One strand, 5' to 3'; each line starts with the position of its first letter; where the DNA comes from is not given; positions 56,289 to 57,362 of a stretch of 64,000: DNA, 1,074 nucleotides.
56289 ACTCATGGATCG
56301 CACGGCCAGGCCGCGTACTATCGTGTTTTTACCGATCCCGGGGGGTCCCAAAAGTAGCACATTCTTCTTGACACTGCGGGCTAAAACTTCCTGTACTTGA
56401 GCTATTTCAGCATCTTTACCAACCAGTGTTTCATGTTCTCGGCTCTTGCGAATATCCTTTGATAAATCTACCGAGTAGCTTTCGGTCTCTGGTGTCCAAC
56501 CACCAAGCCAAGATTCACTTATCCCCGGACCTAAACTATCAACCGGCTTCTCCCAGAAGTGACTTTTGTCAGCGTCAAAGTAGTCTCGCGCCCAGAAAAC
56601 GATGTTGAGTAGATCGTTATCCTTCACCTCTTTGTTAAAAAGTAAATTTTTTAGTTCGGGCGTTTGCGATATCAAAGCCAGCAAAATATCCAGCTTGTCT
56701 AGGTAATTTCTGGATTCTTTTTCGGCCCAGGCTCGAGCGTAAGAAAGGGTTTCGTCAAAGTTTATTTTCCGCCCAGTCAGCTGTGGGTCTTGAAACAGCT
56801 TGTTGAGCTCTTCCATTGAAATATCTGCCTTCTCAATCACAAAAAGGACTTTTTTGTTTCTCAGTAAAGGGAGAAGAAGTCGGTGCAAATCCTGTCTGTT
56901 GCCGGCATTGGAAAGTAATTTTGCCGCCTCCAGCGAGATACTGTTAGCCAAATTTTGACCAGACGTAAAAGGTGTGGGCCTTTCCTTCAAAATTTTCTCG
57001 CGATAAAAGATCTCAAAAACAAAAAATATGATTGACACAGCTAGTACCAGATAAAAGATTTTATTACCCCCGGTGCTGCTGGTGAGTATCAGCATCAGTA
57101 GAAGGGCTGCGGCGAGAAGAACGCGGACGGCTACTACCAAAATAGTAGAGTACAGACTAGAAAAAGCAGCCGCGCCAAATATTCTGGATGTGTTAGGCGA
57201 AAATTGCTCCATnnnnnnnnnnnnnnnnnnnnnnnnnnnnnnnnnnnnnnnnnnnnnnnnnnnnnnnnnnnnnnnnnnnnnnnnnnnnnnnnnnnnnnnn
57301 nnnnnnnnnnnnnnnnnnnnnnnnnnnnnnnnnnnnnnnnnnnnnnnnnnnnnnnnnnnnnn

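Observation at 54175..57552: Operon with a membrane-anchored ClpB/ClpC-like AAA+ unfoldase whose first ATPase domain is degenerate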

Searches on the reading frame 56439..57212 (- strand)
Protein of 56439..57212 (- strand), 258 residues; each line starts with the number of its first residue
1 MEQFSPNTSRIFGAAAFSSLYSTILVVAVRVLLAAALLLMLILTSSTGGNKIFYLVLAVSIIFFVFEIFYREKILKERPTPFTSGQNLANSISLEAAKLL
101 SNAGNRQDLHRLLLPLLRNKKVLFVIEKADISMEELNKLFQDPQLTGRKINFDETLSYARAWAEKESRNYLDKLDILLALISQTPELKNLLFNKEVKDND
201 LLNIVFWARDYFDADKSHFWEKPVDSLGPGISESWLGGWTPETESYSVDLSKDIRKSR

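Call 64: search_protein_representatives(alignment_id=A3)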
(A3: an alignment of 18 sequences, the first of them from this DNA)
Query: 18 sequences, 258 profile positions. Proteins with E-value up to 0.001 (for the whole library): 477; up to 1e-10: 220; up to 1e-30: 24. The best 150 are listed.
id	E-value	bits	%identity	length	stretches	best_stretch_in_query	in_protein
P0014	2.7e-97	341.8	-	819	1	1-258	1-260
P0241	6.5e-80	284.9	-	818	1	1-253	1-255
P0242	1.2e-78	280.7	-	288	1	1-253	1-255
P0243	1.6e-75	270.5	-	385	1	1-232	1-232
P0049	2.5e-57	210.9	-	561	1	65-255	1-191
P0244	5.6e-56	206.4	-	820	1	2-256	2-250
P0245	3.5e-54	200.6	-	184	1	1-183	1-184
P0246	3.8e-50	187.3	-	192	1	1-190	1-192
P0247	5.7e-47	176.9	-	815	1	4-258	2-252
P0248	3.8e-44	167.7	-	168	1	1-169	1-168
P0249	2.0e-39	152.2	-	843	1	8-258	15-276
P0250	3.1e-39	151.5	-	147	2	112-209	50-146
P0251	1.9e-38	149.0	-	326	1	11-257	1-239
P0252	4.7e-38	147.7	-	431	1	20-257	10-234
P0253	5.0e-36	141.0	-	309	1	14-256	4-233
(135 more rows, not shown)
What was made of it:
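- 477 clusters at 50% identity match the N-terminal module (call 64).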

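Call 66: predict_structure(alignment_id=A3)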
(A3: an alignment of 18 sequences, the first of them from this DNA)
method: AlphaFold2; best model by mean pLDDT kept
length: 258 residues; sequences in the alignment: 18
mean_pLDDT: 82.3   pTM: 0.72
mean pLDDT of the five models: 82.3, 81.7, 81.3, 80.0, 80.0
residues with pLDDT >= 90: 97; 70-90: 114; 50-70: 32; < 50: 15
segments of 3 or more residues with pLDDT < 50: 249-258
pLDDT, mean of each block of 10 residues (from residue 1): 79 91 93 95 86 94 94 89 84 92 86 89 89 86 81 91 89 94 90 87 87 62 56 51 51 45
secondary structure, 60 per line:
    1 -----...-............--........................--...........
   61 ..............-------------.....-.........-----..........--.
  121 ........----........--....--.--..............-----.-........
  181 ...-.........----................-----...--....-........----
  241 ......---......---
elements in order: H10-21 H24-47 H50-74 H88-91 H94-102 H109-117 H120-128 H133-140 H143-146 H152-165 H173-183 H185-193 H198-213 H224-227 H229-236 H241-246 H250-255

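Call 69: fold_search(model_id=the predicted structure, library=pdb)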
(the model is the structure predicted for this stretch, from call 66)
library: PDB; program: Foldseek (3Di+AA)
matches with E <= 10: 135; with E <= 0.001: 0
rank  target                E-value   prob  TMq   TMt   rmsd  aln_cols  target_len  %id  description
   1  6ucr                  2.6e-02  1.00  0.35  0.53   6.0       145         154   16  Structure of ClpC1-NTD L92S L96P (released 2020-05-13)
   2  6pbs_G                2.9e-02  1.00  0.37  0.59   4.6       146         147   15  Structure of ClpC1-NTD in complex with Ecumicin (released 2020-05-13)
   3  1lzw_B                3.2e-02  1.00  0.30  0.48   6.5       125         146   20  Structural basis of ClpS-mediated switch in ClpA substrate recognition (released 2002-11-27)
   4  1r6o_B                3.7e-02  1.00  0.33  0.55   6.0       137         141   21  ATP-dependent Clp protease ATP-binding subunit clpA/ATP-dependent Clp protease adaptor protein clpS (released 2005-02-15)
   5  9din_A                4.7e-02  1.00  0.35  0.56   4.6       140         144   16  Structure of ClpC1 N-terminal Domain complexed with semi-synthetic Rufomycin analog (released 2025-04-16)
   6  6pbs_B                4.9e-02  1.00  0.36  0.60   4.4       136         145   16  Structure of ClpC1-NTD in complex with Ecumicin (released 2020-05-13)
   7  4irf_A                5.7e-02  1.00  0.32  0.52   6.3       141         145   17  Preliminary structural investigations of a malarial protein secretion system (released 2014-04-16)
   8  4irf_B                5.7e-02  1.00  0.32  0.52   6.4       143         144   17  Preliminary structural investigations of a malarial protein secretion system (released 2014-04-16)
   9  2y1r_D                6.0e-02  1.00  0.33  0.53   4.8       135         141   18  Structure of MecA121 & ClpC N-domain complex (released 2011-03-16)
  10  1mg9_B                6.3e-02  1.00  0.34  0.55   5.3       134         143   22  The structural basis of ClpS-mediated switch in ClpA substrate recognition (released 2002-11-27)
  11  3fh2                  6.3e-02  1.00  0.36  0.57   5.0       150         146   12  The crystal structure of the PROBABLE ATP-DEPENDENT PROTEASE (HEAT SHOCK PROTEIN) from Corynebacterium glutamicum (released 2008-12-23)
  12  2y1r_F                6.6e-02  1.00  0.33  0.57   4.8       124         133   20  Structure of MecA121 & ClpC N-domain complex (released 2011-03-16)
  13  2y1r_A                6.6e-02  1.00  0.33  0.54   4.6       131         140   18  Structure of MecA121 & ClpC N-domain complex (released 2011-03-16)
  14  2y1r_B                6.9e-02  1.00  0.30  0.49   5.5       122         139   19  Structure of MecA121 & ClpC N-domain complex (released 2011-03-16)
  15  6cn8_A                7.3e-02  1.00  0.33  0.50   6.1       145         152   17  High-resolution structure of ClpC1-NTD binding to Rufomycin-I (released 2019-06-05)
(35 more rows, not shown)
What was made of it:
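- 56574..56951 (-): Divergent Clp_N-fold N-domain (residues 88-213). All top 50 Foldseek PDB hits of the N-terminal model are Clp/Hsp100 N-domains, target TM-score 0.5-0.6 (call 69).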
